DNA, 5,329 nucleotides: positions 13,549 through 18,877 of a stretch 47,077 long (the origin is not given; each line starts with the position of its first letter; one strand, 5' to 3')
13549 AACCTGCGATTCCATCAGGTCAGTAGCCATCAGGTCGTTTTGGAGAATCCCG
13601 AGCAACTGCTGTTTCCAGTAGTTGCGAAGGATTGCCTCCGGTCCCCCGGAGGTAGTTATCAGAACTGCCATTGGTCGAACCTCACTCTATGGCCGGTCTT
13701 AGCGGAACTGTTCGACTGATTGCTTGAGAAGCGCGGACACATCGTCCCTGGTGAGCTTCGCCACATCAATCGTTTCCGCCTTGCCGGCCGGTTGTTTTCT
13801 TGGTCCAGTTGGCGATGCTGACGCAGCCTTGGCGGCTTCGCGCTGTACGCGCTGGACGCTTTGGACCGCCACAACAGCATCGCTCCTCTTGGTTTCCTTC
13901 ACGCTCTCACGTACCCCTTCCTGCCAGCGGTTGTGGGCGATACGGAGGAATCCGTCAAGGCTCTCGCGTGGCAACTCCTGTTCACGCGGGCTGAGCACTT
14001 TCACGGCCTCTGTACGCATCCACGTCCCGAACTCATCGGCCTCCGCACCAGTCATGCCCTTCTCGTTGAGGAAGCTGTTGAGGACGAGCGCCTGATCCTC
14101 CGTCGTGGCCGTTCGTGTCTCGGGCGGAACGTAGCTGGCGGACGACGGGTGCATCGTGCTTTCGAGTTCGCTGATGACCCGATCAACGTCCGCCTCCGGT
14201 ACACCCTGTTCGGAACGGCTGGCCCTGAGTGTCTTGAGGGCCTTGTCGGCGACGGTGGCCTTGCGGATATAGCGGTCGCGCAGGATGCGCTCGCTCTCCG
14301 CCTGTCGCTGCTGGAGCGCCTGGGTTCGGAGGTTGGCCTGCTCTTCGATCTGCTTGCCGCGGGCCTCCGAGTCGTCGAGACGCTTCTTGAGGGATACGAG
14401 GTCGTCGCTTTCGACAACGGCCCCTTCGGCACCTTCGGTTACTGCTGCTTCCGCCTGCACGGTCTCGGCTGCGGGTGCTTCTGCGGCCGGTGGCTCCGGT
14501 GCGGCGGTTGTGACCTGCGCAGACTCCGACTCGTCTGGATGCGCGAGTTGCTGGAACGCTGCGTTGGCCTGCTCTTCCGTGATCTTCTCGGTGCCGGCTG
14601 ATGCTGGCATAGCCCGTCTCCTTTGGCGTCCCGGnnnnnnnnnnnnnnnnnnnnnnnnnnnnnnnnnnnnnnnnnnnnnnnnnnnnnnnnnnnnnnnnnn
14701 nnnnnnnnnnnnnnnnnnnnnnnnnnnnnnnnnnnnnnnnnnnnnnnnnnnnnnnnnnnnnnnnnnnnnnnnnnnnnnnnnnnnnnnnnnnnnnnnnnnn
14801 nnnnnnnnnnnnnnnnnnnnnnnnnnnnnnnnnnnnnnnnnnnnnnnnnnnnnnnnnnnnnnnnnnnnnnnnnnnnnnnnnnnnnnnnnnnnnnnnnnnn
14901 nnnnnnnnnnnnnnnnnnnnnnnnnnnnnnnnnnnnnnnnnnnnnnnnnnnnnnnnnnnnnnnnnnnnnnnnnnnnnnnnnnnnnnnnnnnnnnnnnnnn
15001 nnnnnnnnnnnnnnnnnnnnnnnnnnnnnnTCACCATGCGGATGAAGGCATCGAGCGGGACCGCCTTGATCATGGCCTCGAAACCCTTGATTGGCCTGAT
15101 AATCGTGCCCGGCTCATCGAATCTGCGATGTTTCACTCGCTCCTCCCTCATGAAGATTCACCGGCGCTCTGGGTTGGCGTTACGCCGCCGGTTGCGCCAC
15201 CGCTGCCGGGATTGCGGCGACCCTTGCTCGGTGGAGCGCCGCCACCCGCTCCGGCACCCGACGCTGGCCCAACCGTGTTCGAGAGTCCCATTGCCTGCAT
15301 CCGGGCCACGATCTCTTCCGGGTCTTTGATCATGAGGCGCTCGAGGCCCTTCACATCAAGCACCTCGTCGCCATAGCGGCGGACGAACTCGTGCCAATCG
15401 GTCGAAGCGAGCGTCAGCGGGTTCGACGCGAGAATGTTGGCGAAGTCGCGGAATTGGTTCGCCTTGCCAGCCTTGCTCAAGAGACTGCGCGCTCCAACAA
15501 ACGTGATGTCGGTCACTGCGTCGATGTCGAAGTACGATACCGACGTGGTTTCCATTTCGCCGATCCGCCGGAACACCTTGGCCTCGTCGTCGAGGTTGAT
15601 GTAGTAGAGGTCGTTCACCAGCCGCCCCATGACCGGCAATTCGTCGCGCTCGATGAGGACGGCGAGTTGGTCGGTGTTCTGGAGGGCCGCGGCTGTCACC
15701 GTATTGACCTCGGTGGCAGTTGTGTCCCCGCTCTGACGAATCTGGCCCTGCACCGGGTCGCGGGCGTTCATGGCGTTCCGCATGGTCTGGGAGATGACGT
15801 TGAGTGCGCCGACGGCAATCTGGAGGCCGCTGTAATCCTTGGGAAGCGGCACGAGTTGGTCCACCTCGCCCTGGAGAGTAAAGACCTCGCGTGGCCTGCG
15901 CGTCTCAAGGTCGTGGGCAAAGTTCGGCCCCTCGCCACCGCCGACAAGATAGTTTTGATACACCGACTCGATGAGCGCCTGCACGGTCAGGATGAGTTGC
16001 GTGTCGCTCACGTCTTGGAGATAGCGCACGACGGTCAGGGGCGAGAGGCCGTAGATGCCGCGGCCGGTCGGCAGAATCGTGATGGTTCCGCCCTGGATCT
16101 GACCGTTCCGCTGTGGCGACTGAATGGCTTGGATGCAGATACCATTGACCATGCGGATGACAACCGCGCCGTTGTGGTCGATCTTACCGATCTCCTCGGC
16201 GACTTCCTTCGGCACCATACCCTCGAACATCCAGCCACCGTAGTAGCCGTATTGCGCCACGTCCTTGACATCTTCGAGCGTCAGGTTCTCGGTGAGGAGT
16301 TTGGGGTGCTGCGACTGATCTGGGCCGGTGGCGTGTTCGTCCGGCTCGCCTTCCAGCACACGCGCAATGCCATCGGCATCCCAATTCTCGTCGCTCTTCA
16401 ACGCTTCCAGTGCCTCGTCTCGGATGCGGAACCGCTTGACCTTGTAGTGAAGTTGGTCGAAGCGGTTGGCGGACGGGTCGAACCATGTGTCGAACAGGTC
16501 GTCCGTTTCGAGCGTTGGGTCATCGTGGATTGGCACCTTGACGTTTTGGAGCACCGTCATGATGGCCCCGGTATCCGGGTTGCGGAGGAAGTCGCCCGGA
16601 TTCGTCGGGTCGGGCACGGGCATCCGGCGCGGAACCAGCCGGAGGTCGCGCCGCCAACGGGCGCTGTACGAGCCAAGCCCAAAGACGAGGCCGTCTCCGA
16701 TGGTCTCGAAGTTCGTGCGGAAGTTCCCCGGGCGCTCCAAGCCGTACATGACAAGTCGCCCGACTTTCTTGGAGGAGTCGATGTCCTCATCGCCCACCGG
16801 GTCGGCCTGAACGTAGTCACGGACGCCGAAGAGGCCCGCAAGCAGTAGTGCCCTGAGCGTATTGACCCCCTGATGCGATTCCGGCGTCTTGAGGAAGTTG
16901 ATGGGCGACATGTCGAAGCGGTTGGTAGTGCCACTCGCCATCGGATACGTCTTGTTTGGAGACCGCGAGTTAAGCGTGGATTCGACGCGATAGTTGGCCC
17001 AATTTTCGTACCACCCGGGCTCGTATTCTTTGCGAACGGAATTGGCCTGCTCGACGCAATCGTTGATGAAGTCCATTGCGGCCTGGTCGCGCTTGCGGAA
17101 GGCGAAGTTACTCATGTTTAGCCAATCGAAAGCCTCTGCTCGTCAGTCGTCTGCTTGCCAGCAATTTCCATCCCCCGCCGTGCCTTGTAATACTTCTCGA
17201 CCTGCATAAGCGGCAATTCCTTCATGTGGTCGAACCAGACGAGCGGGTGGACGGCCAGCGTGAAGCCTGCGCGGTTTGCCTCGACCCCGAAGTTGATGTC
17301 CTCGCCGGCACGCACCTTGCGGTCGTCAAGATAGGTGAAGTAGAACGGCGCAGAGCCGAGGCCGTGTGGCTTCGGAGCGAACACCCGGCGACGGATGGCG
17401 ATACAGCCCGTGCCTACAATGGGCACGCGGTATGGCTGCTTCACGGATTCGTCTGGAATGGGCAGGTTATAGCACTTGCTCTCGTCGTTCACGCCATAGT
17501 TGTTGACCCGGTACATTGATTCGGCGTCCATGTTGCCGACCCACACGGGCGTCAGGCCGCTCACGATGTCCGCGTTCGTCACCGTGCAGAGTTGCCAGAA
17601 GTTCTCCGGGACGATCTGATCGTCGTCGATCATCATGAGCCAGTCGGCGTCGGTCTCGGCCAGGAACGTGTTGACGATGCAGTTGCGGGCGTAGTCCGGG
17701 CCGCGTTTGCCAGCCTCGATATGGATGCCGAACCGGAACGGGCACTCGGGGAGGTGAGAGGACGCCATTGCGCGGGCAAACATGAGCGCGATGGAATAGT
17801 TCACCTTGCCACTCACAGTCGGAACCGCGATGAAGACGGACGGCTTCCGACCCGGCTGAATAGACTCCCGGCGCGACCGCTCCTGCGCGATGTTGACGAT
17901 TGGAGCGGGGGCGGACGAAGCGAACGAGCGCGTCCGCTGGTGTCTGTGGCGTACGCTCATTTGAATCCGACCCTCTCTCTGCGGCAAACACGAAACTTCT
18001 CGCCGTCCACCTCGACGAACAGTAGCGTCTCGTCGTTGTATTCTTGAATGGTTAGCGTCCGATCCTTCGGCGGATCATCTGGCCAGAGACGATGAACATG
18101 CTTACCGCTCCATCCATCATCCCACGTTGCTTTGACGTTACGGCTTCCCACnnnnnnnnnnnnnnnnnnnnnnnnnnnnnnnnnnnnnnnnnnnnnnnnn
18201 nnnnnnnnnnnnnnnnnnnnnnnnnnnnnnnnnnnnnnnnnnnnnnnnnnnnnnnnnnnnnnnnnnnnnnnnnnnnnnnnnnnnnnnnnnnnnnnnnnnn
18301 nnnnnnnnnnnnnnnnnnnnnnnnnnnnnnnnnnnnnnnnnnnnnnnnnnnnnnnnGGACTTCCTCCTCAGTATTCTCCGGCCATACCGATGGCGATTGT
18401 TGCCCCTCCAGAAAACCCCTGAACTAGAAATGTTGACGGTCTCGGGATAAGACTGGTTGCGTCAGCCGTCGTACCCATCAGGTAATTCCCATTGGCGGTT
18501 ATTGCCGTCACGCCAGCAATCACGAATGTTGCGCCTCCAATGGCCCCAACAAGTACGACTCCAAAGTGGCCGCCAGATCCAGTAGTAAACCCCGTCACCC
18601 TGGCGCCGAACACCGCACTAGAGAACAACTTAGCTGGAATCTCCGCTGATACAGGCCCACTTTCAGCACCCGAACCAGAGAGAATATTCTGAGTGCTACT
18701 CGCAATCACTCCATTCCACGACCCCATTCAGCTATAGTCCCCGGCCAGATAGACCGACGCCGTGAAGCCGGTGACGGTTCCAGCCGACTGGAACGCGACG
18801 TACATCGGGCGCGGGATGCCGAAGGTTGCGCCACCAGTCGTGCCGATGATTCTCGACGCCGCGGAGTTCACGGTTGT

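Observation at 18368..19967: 'IGGATF' paralog family: four copies of a ~120-aa domain in three tandem genes between terminase and portal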

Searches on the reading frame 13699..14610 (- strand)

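Call 6: search_protein_families(library=pfam, proteins=[window:13699-14610:-], max_evalue=1)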
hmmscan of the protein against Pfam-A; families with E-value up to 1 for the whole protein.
window:13699-14610:- (303 aa): 3 families
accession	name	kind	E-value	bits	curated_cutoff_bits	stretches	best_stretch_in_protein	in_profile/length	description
PF09613.16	HrpB1_HrpK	-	0.0093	16.1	29.3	1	201-246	35-80/126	Bacterial type III secretion protein (HrpB1_HrpK)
PF13422.11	DUF4110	-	0.063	13.8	27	1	209-264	7-57/95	Domain of unknown function (DUF4110)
PF13454.12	NAD_binding_9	-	0.084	13.3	21.8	1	168-254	41-131/155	FAD-NAD(P)-binding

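Call 7: search_protein_families(library=phrogs, proteins=[window:13699-14610:-], max_evalue=1)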
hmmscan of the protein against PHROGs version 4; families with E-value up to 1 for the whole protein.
window:13699-14610:- (303 aa): 0 families

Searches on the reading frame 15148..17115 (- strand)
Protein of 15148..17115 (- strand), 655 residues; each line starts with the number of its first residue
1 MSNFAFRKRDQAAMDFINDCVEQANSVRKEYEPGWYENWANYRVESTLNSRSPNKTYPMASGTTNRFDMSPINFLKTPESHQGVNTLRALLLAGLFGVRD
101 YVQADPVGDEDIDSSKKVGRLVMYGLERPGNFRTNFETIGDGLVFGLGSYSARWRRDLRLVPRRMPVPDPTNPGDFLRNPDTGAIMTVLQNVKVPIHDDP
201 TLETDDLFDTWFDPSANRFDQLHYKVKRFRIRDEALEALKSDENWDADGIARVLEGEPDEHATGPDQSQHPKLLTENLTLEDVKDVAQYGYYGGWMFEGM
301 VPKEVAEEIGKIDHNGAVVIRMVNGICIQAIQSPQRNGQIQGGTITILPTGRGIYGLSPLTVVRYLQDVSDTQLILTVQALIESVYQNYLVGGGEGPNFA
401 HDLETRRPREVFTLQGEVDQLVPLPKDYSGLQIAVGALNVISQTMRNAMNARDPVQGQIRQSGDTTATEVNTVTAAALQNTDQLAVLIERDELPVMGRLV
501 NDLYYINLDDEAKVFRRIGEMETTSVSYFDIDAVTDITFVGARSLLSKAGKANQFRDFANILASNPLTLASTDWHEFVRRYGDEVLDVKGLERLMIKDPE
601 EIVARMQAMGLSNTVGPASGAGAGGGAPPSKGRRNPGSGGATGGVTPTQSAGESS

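Call 6: search_protein_families(library=pfam, proteins=[window:15148-17115:-], max_evalue=1)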
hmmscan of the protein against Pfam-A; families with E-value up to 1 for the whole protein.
window:15148-17115:- (655 aa): 0 families

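Call 7: search_protein_families(library=phrogs, proteins=[window:15148-17115:-], max_evalue=1)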
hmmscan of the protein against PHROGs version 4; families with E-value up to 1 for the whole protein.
window:15148-17115:- (655 aa): 2 families
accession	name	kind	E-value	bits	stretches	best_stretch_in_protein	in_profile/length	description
phrog_1216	-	head and packaging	0.12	11.9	1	190-360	202-361/714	portal protein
phrog_4393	-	unknown function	0.13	13.5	1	190-246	36-88/96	-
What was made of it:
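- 15148..17115 (-): Context: portal, downstream boundary of the module. Weak phrog_1216 hit (call 7).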

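Call 24: search_dna_similar(query=window:15148-17115:-, collection=phages, mode=protein, max_evalue=0.001, max_rows=15)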
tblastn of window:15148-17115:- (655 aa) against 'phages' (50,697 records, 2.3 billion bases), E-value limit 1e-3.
No match.

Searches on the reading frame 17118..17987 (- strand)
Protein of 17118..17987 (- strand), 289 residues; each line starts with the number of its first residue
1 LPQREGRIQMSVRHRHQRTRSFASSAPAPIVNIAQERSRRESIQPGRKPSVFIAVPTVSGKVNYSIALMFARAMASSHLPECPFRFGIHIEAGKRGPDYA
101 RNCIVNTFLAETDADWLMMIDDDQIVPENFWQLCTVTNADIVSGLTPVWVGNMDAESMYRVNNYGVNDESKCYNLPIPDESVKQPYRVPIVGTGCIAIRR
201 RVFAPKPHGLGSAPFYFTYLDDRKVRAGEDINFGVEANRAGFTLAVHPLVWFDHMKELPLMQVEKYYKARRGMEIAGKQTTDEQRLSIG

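Call 6: search_protein_families(library=pfam, proteins=[window:17118-17987:-], max_evalue=1)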
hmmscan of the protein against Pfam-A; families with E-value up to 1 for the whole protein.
window:17118-17987:- (289 aa): 1 family
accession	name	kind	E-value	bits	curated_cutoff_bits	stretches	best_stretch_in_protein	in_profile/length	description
PF13641.12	Glyco_tranf_2_3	-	0.00066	20.2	27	1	96-251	70-208/230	Glycosyltransferase like family 2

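Call 7: search_protein_families(library=phrogs, proteins=[window:17118-17987:-], max_evalue=1)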
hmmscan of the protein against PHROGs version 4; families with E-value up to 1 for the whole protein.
window:17118-17987:- (289 aa): 5 families
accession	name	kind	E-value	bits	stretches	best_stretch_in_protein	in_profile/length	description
phrog_1574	-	unknown function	1.6e-10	42.1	1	107-258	77-232/240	-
phrog_34859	-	moron, auxiliary metabolic gene and host takeover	0.00048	20.8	1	100-269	55-225/247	glycosyltransferase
phrog_2456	-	moron, auxiliary metabolic gene and host takeover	0.0074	16.9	1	88-139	53-103/239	glycosyltransferase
phrog_14775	-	moron, auxiliary metabolic gene and host takeover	0.04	14.6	1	50-143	4-95/203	glycosyltransferase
phrog_842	-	other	0.052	14.3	1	75-124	55-90/270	beta-glucosyl-HMC-alpha-glucosyltransferase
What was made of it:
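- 17118..17960 (-): Context: conserved GT-A/GT2-like glycosyltransferase (280 aa from the ATG at 17960), always between the small jelly-roll gene and the portal. Pfam Glyco_tranf_2_3 E 6.6e-4 and phrog_1574 E 1.6e-10 (calls 6, 7).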

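Call 65: search_solved_structures(query=window:17118-17987:-, max_evalue=0.1)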
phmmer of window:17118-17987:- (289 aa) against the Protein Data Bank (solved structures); distinct sequences matched with E-value up to 0.1: 0.

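Call 80: search_protein_families(library=ncbifam, proteins=[window:17118-17987:-], max_evalue=0.1)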
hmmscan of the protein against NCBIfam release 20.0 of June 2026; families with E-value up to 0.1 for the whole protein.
window:17118-17987:- (289 aa): 0 families

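Call 81: search_protein_families(library=padloc, proteins=[window:17118-17987:-], max_evalue=0.1)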
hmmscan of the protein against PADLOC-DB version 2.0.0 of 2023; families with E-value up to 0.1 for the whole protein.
window:17118-17987:- (289 aa): 0 families

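Call 90: search_solved_structures(query=A5, max_evalue=1)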
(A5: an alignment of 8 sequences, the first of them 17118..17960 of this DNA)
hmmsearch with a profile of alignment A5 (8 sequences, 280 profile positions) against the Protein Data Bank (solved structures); distinct sequences matched with E-value up to 1: 0.
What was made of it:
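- Tried and rejected: The profile had no PDB sequence relative (calls 65, 90).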

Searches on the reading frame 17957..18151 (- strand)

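Call 6: search_protein_families(library=pfam, proteins=[window:17957-18151:-], max_evalue=1)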
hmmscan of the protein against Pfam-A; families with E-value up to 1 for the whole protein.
window:17957-18151:- (64 aa): 0 families

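Call 7: search_protein_families(library=phrogs, proteins=[window:17957-18151:-], max_evalue=1)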
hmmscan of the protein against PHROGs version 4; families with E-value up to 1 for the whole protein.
window:17957-18151:- (64 aa): 3 families
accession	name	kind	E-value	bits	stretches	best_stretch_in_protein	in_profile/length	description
phrog_28883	-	unknown function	0.059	14.6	1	39-55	46-62/65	-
phrog_33285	-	unknown function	0.16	13.1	1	37-63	40-68/69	-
phrog_37636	-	unknown function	0.17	12.7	1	42-56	36-50/59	-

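Call 80: search_protein_families(library=ncbifam, proteins=[window:17957-18151:-], max_evalue=0.1)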
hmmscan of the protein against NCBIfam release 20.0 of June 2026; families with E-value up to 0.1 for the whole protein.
window:17957-18151:- (64 aa): 0 families

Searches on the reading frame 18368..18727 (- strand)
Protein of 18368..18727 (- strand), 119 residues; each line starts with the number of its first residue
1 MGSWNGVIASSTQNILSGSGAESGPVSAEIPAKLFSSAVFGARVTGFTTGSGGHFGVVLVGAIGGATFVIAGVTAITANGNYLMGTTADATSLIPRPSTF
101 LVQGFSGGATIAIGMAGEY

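Call 6: search_protein_families(library=pfam, proteins=[window:18368-18727:-], max_evalue=1)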
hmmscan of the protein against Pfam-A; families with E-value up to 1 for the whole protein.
window:18368-18727:- (119 aa): 0 families

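Call 7: search_protein_families(library=phrogs, proteins=[window:18368-18727:-], max_evalue=1)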
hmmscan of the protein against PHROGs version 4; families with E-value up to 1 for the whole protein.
window:18368-18727:- (119 aa): 1 family
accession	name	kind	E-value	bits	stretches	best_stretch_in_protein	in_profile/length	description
phrog_5163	-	tail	0.31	10.9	1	65-92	152-179/309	minor tail protein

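Call 80: search_protein_families(library=ncbifam, proteins=[window:18368-18727:-], max_evalue=0.1)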
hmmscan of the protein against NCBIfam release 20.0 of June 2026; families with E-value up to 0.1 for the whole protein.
window:18368-18727:- (119 aa): 1 family
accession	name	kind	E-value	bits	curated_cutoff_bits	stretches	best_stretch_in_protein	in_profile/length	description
NF033635.1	SLATT_fungal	domain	0.011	15.7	35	1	39-78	34-71/128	SLATT domain-containing protein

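Call 81: search_protein_families(library=padloc, proteins=[window:18368-18727:-], max_evalue=0.1)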
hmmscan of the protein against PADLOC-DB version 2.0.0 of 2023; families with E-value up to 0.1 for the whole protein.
window:18368-18727:- (119 aa): 0 families
